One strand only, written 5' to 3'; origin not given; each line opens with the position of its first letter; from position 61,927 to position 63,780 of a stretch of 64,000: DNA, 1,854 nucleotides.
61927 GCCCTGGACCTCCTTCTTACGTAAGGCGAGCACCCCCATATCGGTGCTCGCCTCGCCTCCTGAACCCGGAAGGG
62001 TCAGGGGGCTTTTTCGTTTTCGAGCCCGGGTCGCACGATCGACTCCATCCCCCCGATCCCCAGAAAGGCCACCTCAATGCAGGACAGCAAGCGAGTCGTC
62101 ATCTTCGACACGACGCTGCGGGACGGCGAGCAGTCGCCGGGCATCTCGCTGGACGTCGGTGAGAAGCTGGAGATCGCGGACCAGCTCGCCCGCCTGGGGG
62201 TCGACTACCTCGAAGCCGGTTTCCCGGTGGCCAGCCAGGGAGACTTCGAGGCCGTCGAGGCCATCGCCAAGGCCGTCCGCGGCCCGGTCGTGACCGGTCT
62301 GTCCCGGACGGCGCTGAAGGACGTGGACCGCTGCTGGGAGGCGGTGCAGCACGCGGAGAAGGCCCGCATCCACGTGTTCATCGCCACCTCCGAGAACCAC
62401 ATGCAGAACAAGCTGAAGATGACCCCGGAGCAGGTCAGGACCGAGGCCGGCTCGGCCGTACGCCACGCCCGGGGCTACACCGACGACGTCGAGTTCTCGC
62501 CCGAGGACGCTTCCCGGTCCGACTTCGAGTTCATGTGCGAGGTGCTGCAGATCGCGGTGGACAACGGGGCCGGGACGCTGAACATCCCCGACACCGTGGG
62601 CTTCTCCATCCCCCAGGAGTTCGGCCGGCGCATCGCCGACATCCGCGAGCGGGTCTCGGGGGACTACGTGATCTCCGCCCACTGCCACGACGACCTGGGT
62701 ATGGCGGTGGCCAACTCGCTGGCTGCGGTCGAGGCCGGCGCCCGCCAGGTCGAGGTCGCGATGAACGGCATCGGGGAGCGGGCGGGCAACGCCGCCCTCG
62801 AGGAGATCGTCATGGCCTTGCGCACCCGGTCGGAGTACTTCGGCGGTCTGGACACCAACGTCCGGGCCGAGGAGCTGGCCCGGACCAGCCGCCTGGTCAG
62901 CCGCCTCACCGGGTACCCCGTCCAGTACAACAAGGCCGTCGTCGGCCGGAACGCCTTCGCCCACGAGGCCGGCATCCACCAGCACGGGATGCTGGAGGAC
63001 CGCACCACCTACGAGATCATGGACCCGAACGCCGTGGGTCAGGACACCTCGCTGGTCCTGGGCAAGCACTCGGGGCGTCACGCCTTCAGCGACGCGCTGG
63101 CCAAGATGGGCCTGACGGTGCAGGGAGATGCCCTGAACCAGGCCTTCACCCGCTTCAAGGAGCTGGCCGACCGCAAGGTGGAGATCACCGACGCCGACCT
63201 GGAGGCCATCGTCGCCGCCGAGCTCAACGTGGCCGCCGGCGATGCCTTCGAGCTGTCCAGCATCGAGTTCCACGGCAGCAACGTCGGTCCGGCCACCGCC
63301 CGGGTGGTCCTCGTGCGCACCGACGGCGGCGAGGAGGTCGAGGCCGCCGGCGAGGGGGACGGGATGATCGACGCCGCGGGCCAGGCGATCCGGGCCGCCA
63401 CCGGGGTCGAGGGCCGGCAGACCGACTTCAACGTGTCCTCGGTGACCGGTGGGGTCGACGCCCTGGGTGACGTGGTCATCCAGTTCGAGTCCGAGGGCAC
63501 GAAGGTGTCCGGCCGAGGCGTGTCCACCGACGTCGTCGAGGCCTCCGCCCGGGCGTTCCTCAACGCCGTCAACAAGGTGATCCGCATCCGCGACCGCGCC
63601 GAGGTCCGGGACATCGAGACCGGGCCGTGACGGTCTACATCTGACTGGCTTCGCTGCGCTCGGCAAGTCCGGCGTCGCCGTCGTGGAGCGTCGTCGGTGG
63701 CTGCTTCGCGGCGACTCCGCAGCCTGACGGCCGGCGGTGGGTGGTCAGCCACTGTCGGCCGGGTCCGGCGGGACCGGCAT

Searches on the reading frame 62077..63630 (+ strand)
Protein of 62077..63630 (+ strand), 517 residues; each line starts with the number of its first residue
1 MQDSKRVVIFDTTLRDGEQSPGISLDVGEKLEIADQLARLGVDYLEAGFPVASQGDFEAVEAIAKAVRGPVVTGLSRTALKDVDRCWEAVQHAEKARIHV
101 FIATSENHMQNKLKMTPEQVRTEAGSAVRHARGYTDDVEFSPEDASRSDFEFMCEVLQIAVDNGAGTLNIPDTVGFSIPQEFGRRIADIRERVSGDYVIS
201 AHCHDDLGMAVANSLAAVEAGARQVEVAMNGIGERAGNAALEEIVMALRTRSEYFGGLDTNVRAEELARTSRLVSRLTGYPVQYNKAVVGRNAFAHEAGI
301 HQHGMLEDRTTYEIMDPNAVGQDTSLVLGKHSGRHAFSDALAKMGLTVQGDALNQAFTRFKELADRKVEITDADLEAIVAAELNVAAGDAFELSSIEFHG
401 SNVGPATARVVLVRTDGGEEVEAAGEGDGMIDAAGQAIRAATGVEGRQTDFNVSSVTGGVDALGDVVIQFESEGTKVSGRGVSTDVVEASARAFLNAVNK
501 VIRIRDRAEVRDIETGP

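Call 6: search_protein_families(library=ncbifam, proteins=[window:62077-63630:+])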
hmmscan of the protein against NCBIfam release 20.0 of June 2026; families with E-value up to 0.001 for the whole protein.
window:62077-63630:+ (517 aa): 28 families (the best 25 are shown)
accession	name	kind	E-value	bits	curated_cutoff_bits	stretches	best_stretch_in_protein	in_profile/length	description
NF002086.0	PRK00915.1-3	equivalog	2.2e-210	699.5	532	1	2-509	2-509/516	2-isopropylmalate synthase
NF002087.0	PRK00915.1-4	equivalog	1.4e-197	657.3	729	1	2-509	2-510/516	2-isopropylmalate synthase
TIGR00973.1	leuA_bact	equivalog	6.8e-194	644.9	598.7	1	6-499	1-494/494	2-isopropylmalate synthase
NF002088.0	PRK00915.1-5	equivalog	3.6e-184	613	697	1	5-508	2-505/514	2-isopropylmalate synthase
NF002084.0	PRK00915.1-1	equivalog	7.3e-168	559.3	748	1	4-506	2-504/523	2-isopropylmalate synthase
NF002085.0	PRK00915.1-2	subfamily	4.7e-143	477.6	517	1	2-504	9-502/504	2-isopropylmalate synthase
NF041069.1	IPMS_Sufob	equivalog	2.9e-124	415.1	600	1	8-383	2-369/371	isopropylmalate synthase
TIGR02090.1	LEU1_arch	subfamily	2.2e-120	402.1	484.75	1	7-379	1-363/363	isopropylmalate/citramalate/homocitrate synthases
TIGR02660.1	nifV_homocitr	equivalog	1.3e-94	317.5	462.9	1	7-378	2-364/365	homocitrate synthase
TIGR02146.1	LysS_fung_arch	equivalog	4.1e-78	263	413.55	1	9-361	1-343/344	homocitrate synthase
NF042434.1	IPMS_Lepto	equivalog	8.3e-73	245.5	500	1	4-366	3-372/374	2-isopropylmalate synthase LeuA2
TIGR00977.1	citramal_synth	equivalog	3.8e-65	220.2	450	1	7-503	2-518/526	citramalate synthase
NF042433.1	CitmalDyn_Leptosp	equivalog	2.3e-55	188.1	950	1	4-474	5-478/514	(R)-citramalate synthase CimA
NF002991.1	PRK03739.1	subfamily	7e-45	153.7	455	1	12-500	32-550/550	2-isopropylmalate synthase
TIGR00970.1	leuA_yeast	equivalog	3.2e-31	108.5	697.4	1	11-503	31-564/564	2-isopropylmalate synthase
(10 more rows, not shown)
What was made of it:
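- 62077..63630 (+): leuA, 2-isopropylmalate synthase (bacterial short type, 517 aa): the regulated gene. NCBIfam NF002086 and TIGR00973 score above their cut-offs (call 6).
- Checked: The downstream gene is a bacterial-type 2-isopropylmalate synthase: NF002086 scores 699.5 bits (cut-off 532) and TIGR00973 scores 644.9 (cut-off 598.7) (call 6).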

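Call 7: find_related_loci(query=window:62077-63627:+, collection=genome_contigs, flank=1500)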
Query window:62077-63627:+ (517 aa) in genome_contigs; peptide patterns used: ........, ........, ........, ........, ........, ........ (x = any residue, [..] = any of these).
600 stretches matched a pattern (row limit reached: there are more); 590 encode a relative of the query (tblastn E <= 1e-3); the best 80 are kept; 80 distinct loci.
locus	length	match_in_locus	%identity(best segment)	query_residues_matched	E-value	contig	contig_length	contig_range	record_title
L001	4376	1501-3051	72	4-517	0e+0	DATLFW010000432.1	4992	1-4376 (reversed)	MAG TPA_asm: Acidimicrobiia bacterium isolate SMAG_U13598 k141_200421, whole genome shotgun sequence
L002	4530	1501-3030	72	7-517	0e+0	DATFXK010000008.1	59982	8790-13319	MAG TPA_asm: Acidimicrobiia bacterium isolate SMAG_U9515 k141_11122868, whole genome shotgun sequence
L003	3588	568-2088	70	4-511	0e+0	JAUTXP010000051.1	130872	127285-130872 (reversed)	MAG: Acidimicrobiaceae bacterium isolate BP_115 scaffold_2108100, whole genome shotgun sequence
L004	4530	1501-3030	70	7-517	0e+0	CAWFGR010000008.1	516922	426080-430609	MAG: uncultured Actinomycetes bacterium isolate MFD04944.bin.2.41 genome assembly, contig: contig_74669, whole genome sh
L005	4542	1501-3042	69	4-517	0e+0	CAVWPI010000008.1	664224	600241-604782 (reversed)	MAG: uncultured Actinomycetes bacterium isolate MFD05442.bin.2.40 genome assembly, contig: contig_21770, whole genome sh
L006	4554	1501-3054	68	3-517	0e+0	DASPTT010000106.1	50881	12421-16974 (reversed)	MAG TPA_asm: Acidimicrobiales bacterium isolate SMAG_U12284 k141_1338671, whole genome shotgun sequence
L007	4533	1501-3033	70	6-517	0e+0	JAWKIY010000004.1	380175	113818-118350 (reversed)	MAG: Acidimicrobiales bacterium isolate BC1.42 BC1.42.fa-4, whole genome shotgun sequence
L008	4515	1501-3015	70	6-505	0e+0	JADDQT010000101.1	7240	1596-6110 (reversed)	MAG: Actinomycetota bacterium isolate YB1_3 AB19_YB1_1419_length_7243_cov_11, whole genome shotgun sequence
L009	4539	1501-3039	69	4-517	0e+0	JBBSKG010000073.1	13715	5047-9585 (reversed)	MAG: Acidimicrobiales bacterium isolate LS4_metabat2.269 LS4_metabat2.269_K_1911907_L_13715_cov_10.0000, whole genome sh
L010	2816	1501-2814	75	4-442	0e+0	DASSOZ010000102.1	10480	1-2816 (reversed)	MAG TPA_asm: Acidimicrobiales bacterium isolate SMAG_U1265 k141_1440455, whole genome shotgun sequence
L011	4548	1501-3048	57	3-517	2e-179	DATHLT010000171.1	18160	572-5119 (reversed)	MAG TPA_asm: Solirubrobacteraceae bacterium isolate SMAG_U12613 k141_4251336, whole genome shotgun sequence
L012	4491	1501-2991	58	6-502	1e-177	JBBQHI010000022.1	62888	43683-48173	MAG: Solirubrobacterales bacterium isolate Co_metawrap_916 Cmw_916_k141_4819367_length_62888_cov_17.9383, whole genome s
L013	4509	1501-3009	57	3-505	4e-177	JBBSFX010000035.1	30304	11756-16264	MAG: Solirubrobacterales bacterium isolate LS2_sbin.19 LS2_sbin.19_K_625090_L_30304_cov_22.9840, whole genome shotgun se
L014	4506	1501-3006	56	1-502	2e-175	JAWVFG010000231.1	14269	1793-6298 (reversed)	MAG: Solirubrobacterales bacterium isolate BP_448 scaffold_5188953, whole genome shotgun sequence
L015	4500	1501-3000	56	3-502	6e-174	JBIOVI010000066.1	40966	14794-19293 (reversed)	MAG: Solirubrobacterales bacterium isolate MAG112 k127_614349, whole genome shotgun sequence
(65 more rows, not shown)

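Call 11: find_related_loci(query=window:62077-63627:+, collection=metagenome_contigs, flank=1200)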
Query window:62077-63627:+ (517 aa) in metagenome_contigs; peptide patterns used: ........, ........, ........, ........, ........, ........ (x = any residue, [..] = any of these).
600 stretches matched a pattern (row limit reached: there are more); 582 encode a relative of the query (tblastn E <= 1e-3); the best 80 are kept; 80 distinct loci.
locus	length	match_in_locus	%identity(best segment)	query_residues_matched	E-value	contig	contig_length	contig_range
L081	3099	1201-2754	79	4-517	0e+0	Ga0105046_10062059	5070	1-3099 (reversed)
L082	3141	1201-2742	71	4-517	0e+0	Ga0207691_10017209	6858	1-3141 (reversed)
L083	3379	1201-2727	71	4-512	0e+0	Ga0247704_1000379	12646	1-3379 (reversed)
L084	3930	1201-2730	72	6-517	0e+0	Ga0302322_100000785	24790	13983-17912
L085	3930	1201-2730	72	6-517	0e+0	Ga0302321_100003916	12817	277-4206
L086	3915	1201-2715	70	6-505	0e+0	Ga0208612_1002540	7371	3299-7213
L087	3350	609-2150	67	7-517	0e+0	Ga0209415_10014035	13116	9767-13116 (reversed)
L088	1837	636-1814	74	2-385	0e+0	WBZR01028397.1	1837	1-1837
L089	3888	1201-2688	61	7-502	0e+0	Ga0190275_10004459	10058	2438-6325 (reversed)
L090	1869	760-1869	75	7-375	0e+0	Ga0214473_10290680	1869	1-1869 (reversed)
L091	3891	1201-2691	59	3-499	0e+0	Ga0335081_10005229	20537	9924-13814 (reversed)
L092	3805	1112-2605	57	3-499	0e+0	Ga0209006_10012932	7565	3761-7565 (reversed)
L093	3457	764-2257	57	3-499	0e+0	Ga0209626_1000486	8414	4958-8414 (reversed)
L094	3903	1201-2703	56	1-503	3e-176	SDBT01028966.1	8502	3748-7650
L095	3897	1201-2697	54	1-500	1e-172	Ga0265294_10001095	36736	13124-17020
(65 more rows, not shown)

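Call 26: find_encoding_contigs(protein=window:62077-63630:+, flank=3000, max_places=4)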
Protein window:62077-63630:+ (517 aa): no gene with exactly this product is on record in the collection.
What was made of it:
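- Tried and rejected: An exact-sequence look-up of the window's LeuA found no record (call 26), so the source genome stays unidentified.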

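Call 40: find_homologous_proteins(query=window:62077-63627:+, max_evalue=1e-150)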
Query window:62077-63627:+ (517 aa): 6224 proteins with E <= 1e-150 among 8000 candidates; the best 120 are listed.
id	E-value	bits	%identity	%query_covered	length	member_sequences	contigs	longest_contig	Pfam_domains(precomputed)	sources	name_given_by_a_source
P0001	0.0e+0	1023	91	100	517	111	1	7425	PF22617.2,PF00682.26,PF08502.16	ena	-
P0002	0.0e+0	1011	90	100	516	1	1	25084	PF22617.2,PF00682.26,PF08502.16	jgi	-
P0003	4.6e-298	1007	90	100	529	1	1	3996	PF22617.2,PF00682.26,PF08502.16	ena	-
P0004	1.5e-284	962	86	100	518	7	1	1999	PF22617.2,PF00682.26,PF08502.16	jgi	-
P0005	2.6e-283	958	86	99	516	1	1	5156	PF22617.2,PF00682.26,PF08502.16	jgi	jgi:2-isopropylmalate synthase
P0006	1.3e-267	906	82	100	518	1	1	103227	PF22617.2,PF00682.26,PF08502.16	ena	-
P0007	3.5e-263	892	80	99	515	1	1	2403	PF22617.2,PF00682.26,PF08502.16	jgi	jgi:2-isopropylmalate synthase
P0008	9.6e-263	890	80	99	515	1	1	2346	PF22617.2,PF00682.26,PF08502.16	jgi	jgi:2-isopropylmalate synthase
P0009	1.2e-262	890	81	99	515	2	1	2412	PF22617.2,PF00682.26,PF08502.16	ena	-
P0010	2.3e-261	886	81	99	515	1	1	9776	PF22617.2,PF00682.26,PF08502.16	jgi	jgi:2-isopropylmalate synthase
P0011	8.0e-261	884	79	99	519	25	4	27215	PF22617.2,PF00682.26,PF08502.16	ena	-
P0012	3.4e-260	882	81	99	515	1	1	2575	PF22617.2,PF00682.26,PF08502.16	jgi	jgi:2-isopropylmalate synthase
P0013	3.6e-259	878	79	99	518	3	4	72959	PF22617.2,PF00682.26,PF08502.16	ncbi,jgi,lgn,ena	-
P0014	1.6e-258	876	79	99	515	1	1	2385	PF22617.2,PF00682.26,PF08502.16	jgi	jgi:2-isopropylmalate synthase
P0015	5.2e-258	875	78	99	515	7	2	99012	PF22617.2,PF00682.26,PF08502.16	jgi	jgi:2-isopropylmalate synthase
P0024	2.5e-252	856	78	99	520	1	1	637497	PF22617.2,PF00682.26,PF08502.16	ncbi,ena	-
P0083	1.1e-237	807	75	99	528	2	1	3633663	PF22617.2,PF00682.26,PF08502.16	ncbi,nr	ncbi:MAG: 2-isopropylmalate synthase [Acidimicrobiales bacterium]|nr:2-isopropylmalate synthase [Aci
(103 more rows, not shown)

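Call 41: find_encoding_contigs(protein=P0002, flank=1500, max_places=1)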
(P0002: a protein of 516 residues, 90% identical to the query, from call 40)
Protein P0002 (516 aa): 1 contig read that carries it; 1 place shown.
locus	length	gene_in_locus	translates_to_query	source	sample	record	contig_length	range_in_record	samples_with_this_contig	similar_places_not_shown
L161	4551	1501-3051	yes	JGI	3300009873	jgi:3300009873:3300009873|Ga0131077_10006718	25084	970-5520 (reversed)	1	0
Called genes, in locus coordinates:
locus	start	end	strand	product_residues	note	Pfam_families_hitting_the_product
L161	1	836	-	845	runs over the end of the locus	PF00884:Sulfatase, PF16347:SGSH_C (weak), PF01965:DJ-1_PfpI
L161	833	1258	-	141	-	PF03364:Polyketide_cyc, PF08327:AHSA1, PF10604:Polyketide_cyc2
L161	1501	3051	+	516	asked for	PF00682:HMGL-like, PF22617:HCS_D2, PF08502:LeuA_dimer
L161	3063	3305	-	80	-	-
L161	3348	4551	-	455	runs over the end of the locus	PF00890:FAD_binding_2 (weak), PF01266:DAO, PF01946:Thi4 (faint), PF12831:FAD_oxidored (weak), PF13450:NAD_binding_8, PF01593:Amino_oxidase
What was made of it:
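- Tried and rejected: The closest LeuA relatives are 90-91% identical metagenome proteins, one of them (L161) with the same gene neighbourhood (calls 40, 41).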

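Call 42: find_encoding_contigs(protein=P0006, flank=1500, max_places=1)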
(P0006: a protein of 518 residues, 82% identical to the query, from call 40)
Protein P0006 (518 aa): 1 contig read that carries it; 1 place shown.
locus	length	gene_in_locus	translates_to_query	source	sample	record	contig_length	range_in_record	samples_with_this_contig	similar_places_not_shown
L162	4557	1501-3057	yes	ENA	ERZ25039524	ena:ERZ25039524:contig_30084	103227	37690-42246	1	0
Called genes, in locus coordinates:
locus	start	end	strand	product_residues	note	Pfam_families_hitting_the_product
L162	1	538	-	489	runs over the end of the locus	-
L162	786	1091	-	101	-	PF10604:Polyketide_cyc2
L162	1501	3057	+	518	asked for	PF00682:HMGL-like, PF22617:HCS_D2, PF08502:LeuA_dimer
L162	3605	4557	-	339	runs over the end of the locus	PF01494:FAD_binding_3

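Call 43: find_encoding_contigs(protein=P0024, flank=1500, max_places=1)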
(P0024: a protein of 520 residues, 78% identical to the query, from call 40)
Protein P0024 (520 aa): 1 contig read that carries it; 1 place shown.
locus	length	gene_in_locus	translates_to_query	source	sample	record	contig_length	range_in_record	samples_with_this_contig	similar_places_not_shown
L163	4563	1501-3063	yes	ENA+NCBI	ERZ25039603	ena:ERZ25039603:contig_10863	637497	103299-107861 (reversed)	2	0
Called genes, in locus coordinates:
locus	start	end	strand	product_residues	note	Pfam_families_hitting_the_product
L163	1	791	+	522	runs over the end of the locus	PF00389:2-Hacid_dh, PF02826:2-Hacid_dh_C, PF19304:PGDH_inter, PF01842:ACT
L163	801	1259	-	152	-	PF27542:ArfC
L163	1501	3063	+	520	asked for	PF00682:HMGL-like, PF22617:HCS_D2, PF08502:LeuA_dimer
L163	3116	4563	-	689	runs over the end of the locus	PF09826:Beta_propel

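Call 44: find_encoding_contigs(protein=P0083, flank=1500, max_places=1)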
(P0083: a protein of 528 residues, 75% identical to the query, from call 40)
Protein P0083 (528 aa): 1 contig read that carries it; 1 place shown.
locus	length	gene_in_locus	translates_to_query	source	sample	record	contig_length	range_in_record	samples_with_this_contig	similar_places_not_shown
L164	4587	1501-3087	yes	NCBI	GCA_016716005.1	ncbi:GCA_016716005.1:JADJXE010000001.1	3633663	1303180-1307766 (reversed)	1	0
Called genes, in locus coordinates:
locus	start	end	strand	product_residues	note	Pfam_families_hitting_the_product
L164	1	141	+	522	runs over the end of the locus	PF00389:2-Hacid_dh, PF02826:2-Hacid_dh_C, PF19304:PGDH_inter, PF01842:ACT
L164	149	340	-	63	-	PF06902:Fer4_19 (weak), PF13459:Fer4_15, PF13370:Fer4_13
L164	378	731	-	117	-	PF27542:ArfC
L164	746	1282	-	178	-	PF12867:DinB_2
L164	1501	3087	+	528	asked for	PF00682:HMGL-like, PF22617:HCS_D2, PF08502:LeuA_dimer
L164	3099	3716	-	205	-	PF00694:Aconitase_C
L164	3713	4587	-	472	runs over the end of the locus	PF00330:Aconitase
